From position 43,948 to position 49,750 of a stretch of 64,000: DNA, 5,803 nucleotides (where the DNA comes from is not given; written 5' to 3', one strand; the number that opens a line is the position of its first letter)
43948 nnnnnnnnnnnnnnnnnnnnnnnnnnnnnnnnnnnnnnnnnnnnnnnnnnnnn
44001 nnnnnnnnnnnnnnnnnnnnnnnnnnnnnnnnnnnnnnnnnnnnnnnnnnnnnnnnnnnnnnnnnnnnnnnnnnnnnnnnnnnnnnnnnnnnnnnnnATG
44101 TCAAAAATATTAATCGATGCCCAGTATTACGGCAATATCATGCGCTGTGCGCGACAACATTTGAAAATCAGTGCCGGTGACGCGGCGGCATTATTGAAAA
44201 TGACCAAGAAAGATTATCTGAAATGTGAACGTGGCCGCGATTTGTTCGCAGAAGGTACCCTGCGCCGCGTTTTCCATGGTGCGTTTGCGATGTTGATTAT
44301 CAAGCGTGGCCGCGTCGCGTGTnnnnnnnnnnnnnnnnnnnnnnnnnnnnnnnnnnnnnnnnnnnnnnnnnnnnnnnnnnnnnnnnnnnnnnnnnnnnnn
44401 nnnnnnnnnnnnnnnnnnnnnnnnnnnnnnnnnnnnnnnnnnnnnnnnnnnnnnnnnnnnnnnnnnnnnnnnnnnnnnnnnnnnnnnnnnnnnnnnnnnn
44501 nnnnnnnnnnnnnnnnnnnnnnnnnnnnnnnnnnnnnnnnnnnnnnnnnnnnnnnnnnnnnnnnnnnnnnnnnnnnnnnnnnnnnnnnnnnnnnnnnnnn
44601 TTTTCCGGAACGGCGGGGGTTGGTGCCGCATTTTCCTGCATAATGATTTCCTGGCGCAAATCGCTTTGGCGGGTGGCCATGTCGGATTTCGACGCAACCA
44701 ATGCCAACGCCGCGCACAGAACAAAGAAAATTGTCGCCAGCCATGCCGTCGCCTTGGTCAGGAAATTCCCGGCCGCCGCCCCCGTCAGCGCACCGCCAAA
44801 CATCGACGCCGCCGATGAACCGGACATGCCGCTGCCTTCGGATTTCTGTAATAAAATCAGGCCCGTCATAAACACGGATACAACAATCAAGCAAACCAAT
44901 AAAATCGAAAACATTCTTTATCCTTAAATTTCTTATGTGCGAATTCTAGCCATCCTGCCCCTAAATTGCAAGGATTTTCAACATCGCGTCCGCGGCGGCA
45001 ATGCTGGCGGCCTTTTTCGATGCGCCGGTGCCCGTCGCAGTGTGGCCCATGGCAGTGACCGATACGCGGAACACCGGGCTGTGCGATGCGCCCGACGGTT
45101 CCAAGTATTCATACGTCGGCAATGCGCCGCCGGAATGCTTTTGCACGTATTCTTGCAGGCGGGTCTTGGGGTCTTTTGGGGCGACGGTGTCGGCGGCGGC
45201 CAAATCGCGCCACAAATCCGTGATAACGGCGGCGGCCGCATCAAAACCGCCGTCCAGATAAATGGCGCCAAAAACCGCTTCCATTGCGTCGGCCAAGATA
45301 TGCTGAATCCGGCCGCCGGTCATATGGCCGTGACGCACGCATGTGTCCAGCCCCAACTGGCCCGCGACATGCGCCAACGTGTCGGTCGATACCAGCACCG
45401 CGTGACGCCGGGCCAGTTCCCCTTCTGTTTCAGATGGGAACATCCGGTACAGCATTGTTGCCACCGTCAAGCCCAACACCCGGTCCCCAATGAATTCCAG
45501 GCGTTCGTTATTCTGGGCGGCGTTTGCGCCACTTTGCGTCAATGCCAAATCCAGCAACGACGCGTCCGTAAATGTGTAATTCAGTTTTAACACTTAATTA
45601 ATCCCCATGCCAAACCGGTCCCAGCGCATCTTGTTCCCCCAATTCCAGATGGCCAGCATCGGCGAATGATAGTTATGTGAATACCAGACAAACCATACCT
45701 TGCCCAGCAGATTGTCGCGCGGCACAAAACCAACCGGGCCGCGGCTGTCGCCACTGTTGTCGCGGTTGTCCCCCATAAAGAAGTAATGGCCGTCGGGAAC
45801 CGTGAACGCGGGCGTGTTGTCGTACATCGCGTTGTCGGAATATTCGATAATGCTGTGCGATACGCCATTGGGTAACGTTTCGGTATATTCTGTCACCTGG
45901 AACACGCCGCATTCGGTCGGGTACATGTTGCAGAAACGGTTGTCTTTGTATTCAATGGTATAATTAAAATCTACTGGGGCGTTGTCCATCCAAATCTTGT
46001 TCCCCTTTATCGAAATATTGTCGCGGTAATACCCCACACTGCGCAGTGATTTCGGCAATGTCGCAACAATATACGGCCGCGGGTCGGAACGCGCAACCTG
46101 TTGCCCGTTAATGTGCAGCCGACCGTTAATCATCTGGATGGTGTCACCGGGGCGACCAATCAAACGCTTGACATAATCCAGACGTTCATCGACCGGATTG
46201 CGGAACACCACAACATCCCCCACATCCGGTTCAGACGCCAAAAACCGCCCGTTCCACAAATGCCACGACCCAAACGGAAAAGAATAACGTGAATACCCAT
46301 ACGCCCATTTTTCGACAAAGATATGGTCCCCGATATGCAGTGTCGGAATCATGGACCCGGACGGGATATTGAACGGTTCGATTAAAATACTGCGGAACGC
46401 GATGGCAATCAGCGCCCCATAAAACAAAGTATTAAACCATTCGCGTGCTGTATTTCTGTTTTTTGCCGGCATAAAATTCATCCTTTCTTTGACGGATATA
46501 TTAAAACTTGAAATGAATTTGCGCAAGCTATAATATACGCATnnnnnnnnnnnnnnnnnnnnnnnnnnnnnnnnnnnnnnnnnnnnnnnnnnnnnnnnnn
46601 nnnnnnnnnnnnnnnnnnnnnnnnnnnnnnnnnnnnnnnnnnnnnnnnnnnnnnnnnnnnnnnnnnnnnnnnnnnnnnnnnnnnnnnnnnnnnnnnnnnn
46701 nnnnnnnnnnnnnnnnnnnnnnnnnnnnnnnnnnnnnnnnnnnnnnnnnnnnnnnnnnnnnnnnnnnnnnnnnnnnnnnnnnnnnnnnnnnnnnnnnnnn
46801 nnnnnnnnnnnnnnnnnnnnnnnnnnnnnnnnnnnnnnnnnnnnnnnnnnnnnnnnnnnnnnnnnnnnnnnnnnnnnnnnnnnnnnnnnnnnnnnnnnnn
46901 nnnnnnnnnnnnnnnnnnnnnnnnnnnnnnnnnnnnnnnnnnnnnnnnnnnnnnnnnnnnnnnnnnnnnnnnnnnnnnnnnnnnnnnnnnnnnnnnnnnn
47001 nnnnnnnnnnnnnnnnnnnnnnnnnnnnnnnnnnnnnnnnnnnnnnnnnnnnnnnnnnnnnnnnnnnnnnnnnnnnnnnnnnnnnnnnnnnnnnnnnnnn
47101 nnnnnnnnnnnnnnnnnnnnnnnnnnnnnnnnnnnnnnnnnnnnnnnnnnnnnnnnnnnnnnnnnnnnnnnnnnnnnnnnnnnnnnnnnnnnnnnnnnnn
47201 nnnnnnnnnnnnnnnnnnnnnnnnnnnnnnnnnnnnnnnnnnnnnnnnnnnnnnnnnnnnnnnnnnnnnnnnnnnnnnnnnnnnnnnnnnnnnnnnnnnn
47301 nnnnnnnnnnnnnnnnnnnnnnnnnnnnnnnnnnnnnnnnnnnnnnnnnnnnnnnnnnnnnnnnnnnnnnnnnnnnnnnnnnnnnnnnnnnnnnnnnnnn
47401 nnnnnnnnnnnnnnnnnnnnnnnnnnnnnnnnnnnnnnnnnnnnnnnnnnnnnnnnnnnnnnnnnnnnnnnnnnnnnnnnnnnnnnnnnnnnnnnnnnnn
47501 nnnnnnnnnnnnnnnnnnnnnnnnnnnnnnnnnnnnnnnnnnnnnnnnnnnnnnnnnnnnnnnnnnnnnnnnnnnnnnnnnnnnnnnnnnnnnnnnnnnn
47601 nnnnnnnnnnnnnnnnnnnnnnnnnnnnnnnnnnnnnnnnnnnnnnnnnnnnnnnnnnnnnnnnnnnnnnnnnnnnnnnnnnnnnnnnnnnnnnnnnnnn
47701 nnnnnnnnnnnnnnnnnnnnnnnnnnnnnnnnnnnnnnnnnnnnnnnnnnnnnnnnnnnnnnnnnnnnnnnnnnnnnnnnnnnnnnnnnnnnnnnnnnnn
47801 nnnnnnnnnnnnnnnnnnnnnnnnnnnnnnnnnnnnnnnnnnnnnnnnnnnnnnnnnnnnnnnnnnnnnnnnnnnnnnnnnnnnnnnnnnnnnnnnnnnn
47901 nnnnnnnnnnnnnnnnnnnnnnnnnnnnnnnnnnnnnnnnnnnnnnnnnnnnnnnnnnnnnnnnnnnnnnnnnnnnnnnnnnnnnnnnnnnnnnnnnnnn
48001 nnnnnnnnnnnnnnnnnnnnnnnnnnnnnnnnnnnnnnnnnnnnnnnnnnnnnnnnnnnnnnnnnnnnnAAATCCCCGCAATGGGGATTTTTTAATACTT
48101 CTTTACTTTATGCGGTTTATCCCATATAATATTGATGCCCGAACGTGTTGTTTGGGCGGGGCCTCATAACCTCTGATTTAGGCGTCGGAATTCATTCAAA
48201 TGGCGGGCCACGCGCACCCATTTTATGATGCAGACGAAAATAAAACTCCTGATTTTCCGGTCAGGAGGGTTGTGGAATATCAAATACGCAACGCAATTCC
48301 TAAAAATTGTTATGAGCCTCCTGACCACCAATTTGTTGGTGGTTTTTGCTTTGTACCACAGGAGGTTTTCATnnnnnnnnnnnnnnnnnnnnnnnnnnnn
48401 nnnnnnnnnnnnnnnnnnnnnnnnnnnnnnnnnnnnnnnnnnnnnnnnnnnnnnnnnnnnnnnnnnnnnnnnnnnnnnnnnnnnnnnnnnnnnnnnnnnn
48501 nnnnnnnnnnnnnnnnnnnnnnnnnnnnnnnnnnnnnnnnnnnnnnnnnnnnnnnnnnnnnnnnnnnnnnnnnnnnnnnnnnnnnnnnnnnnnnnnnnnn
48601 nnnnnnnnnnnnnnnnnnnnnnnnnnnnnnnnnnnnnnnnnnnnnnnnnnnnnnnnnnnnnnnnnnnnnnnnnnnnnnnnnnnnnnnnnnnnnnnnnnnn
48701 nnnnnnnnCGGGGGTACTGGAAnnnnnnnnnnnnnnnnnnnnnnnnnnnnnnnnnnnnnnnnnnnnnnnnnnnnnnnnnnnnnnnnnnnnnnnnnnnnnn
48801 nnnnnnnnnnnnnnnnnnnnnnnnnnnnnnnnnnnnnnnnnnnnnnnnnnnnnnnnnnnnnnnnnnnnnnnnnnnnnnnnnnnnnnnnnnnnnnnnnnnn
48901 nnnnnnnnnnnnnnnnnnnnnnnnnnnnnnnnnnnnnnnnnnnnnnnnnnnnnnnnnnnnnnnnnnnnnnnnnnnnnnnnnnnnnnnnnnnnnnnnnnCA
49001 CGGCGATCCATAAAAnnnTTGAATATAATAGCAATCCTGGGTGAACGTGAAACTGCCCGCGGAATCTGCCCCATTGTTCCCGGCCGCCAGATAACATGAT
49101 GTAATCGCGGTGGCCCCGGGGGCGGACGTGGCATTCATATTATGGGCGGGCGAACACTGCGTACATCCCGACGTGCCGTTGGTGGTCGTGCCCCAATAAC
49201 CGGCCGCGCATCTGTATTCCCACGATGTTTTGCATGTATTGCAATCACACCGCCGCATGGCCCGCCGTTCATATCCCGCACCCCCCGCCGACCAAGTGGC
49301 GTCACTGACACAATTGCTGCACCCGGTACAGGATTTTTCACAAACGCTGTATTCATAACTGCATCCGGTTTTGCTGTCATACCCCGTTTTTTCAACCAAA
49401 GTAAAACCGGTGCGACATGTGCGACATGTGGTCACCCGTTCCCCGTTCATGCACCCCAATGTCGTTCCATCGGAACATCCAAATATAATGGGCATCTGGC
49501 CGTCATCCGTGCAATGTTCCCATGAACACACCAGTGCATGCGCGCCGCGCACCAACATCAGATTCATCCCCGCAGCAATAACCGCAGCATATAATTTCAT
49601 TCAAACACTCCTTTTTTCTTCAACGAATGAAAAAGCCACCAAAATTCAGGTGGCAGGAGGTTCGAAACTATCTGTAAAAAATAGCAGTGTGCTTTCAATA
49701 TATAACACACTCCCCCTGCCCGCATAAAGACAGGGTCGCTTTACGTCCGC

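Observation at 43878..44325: XRE-like regulator preceded by a leader of the same family that controls the cysteine-rich genes, flanked on both sides by palindromic repeats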

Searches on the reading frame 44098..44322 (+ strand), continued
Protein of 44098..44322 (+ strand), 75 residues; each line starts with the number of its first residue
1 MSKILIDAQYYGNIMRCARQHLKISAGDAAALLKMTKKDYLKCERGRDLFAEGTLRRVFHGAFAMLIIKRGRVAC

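Call 95: find_encoding_contigs(protein=P0094, flank=2500, max_places=3)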
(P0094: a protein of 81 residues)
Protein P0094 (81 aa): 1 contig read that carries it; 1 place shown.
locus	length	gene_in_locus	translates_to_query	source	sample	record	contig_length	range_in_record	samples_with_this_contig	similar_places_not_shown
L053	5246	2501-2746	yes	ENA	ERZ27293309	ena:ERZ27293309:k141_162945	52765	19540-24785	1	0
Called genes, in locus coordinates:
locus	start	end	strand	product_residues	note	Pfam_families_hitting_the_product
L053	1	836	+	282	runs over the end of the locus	-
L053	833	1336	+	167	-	PF02698:DUF218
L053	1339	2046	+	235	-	PF01553:Acyltransferase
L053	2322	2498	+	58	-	-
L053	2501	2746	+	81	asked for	-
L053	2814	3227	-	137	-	PF00565:SNase (weak)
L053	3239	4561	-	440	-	PF04052:TolB_N, PF26550:Tricorn_2nd, PF00930:DPPIV_N (faint), PF25174:Beta-prop_THOC3 (weak), PF26549:Tricorn_N, PF07676:PD40, PF26550:Tricorn_2nd (weak)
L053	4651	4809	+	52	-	-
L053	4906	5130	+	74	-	PF12441:CopG_antitoxin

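Call 96: find_encoding_contigs(protein=P0097, flank=2500, max_places=3)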
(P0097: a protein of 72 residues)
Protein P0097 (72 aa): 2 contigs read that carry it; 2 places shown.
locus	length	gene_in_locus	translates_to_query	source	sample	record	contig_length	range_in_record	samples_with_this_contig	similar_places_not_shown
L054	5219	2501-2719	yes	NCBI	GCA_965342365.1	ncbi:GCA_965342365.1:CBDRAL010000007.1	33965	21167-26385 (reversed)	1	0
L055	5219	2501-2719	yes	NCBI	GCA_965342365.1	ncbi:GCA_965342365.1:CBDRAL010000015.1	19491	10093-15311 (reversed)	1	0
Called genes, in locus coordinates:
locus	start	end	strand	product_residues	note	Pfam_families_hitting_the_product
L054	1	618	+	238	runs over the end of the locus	PF20772:TACO1_YebC_N, PF01709:Transcrip_reg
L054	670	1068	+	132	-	PF04480:DUF559, PF18741:MTES_1575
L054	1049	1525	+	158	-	PF02075:RuvC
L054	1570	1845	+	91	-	-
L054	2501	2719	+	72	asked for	PF13560:HTH_31 (weak)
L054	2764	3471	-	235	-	PF01553:Acyltransferase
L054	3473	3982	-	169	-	PF02698:DUF218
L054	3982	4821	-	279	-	-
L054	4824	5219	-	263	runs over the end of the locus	PF00005:ABC_tran, PF13304:AAA_21 (weak)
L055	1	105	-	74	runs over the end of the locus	PF12441:CopG_antitoxin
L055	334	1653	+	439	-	PF04052:TolB_N, PF25174:Beta-prop_THOC3 (faint), PF26550:Tricorn_2nd, PF26549:Tricorn_N, PF07676:PD40 (weak), PF26549:Tricorn_N, PF07676:PD40, PF26550:Tricorn_2nd, +2 more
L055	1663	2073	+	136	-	PF00565:SNase (weak)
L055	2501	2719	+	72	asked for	PF13560:HTH_31 (weak)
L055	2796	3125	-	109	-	PF05258:DciA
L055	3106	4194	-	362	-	PF03562:MltA, PF06725:3D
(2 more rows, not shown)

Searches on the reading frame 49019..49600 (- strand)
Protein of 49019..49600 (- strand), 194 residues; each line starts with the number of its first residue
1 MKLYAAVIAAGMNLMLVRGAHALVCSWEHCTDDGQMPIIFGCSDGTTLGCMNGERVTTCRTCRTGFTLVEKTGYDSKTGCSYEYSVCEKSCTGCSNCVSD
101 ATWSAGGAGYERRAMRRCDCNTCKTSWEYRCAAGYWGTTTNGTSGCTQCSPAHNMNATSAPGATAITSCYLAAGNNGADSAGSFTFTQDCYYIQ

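Call 61: find_homologous_proteins(query=window:49019-49600:-, max_evalue=0.001)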
Query window:49019-49600:- (194 aa): 65 proteins with E <= 0.001 among 246 candidates.
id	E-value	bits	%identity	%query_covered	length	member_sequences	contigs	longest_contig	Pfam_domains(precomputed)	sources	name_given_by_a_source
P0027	1.8e-121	422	95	100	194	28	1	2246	-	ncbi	-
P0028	1.9e-40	157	44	99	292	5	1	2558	-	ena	-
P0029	6.0e-34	136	49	71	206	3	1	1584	-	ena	-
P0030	2.4e-33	134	54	71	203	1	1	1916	-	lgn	-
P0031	2.0e-32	131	43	98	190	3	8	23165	-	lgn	-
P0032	3.4e-31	127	50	71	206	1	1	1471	-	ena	-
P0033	4.0e-31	127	44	91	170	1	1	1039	-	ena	-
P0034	1.1e-30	125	47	72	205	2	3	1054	-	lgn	-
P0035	1.3e-30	125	48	74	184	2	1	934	-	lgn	-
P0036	6.8e-30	123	50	72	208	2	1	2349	-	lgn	-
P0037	7.2e-30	122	50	70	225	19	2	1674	-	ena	-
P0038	8.0e-30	122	50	72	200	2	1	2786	-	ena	-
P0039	1.3e-29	122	40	95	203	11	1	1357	-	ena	-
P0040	1.3e-29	122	51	70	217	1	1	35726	-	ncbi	-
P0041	3.1e-29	120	41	98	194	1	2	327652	-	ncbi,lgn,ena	-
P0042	3.8e-29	120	44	82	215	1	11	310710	-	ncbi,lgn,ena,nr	ncbi:MAG: hypothetical protein IJX89_00710 [Alphaproteobacteria bacterium]|nr:hypothetical protein [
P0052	1.1e-24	106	39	98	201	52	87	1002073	-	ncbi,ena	-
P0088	2.8e-11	62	35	71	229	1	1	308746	-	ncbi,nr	ncbi:MAG: hypothetical protein NC311_02420 [Muribaculaceae bacterium]|nr:hypothetical protein [Murib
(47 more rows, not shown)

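Call 62: find_encoding_contigs(protein=P0052, flank=4000, max_places=3)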
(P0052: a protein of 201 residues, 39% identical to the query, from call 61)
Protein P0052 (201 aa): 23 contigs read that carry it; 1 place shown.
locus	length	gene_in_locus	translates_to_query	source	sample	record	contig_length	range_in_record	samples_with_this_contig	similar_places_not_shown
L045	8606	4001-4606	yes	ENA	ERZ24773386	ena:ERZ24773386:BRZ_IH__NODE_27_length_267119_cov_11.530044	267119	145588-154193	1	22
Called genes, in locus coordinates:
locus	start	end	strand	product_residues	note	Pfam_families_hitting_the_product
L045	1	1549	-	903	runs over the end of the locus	-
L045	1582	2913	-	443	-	PF07498:Rho_N (weak), PF07497:Rho_RNA_bind, PF00006:ATP-synt_ab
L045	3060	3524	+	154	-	PF00436:SSB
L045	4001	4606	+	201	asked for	-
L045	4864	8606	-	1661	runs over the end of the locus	-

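Call 63: find_encoding_contigs(protein=P0042, flank=4000, max_places=2)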
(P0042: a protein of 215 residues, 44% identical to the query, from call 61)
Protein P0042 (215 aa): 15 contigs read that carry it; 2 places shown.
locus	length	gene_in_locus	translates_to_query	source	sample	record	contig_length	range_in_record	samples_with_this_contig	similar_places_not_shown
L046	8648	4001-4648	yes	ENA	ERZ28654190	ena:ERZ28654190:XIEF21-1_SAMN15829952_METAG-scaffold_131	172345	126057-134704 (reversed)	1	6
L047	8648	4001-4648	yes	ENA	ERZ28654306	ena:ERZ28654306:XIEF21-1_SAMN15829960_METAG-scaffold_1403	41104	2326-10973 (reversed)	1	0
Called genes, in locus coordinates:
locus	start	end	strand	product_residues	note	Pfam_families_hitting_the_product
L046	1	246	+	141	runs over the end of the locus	PF01648:ACPS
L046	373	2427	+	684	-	PF00270:DEAD, PF04851:ResIII, PF00271:Helicase_C, PF19833:RecG_dom3_C (faint)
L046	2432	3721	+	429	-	PF01435:Peptidase_M48, PF14559:TPR_19 (faint), PF07719:TPR_2 (faint), PF13428:TPR_14 (faint), PF13432:TPR_16 (weak), PF23914:TPR_CcmH_CycH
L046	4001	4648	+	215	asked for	-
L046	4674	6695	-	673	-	-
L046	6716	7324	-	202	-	PF07750:GcrA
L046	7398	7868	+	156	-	PF01478:Peptidase_A24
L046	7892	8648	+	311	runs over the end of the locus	-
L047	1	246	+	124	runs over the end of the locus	PF01648:ACPS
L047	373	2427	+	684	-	PF00270:DEAD, PF04851:ResIII, PF00271:Helicase_C, PF19833:RecG_dom3_C (faint)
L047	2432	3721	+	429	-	PF01435:Peptidase_M48, PF14559:TPR_19 (faint), PF07719:TPR_2 (faint), PF13428:TPR_14 (faint), PF13432:TPR_16 (weak), PF23914:TPR_CcmH_CycH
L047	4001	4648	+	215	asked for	-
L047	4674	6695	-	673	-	-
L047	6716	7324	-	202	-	PF07750:GcrA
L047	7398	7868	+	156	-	PF01478:Peptidase_A24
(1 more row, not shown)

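Call 64: find_encoding_contigs(protein=P0088, flank=4000, max_places=2)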
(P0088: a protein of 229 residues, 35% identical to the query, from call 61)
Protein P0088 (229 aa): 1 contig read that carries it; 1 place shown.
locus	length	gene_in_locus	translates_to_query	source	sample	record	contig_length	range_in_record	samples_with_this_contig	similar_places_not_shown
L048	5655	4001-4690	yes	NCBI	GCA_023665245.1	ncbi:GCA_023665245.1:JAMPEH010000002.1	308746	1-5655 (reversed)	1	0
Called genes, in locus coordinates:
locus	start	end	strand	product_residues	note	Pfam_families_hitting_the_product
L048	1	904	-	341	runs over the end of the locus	-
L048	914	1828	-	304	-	PF00140:Sigma70_r1_2 (weak), PF04542:Sigma70_r2, PF04545:Sigma70_r4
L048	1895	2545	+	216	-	PF10858:DUF2659 (faint)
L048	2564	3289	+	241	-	PF13360:PQQ_2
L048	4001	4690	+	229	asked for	-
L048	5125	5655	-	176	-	PF02534:T4SS-DNA_transf, PF12696:TraG-D_C, PF10412:TrwB_AAD_bind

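Call 101: search_protein_families(library=pfam, proteins=[window:49019-49600:-, P0052, P0088], max_evalue=0.1)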
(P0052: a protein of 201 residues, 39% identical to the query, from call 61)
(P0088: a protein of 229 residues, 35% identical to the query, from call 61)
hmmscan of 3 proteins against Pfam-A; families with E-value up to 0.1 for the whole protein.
window:49019-49600:- (194 aa): 0 families

P0052 (201 aa): 0 families

P0088 (229 aa): 0 families
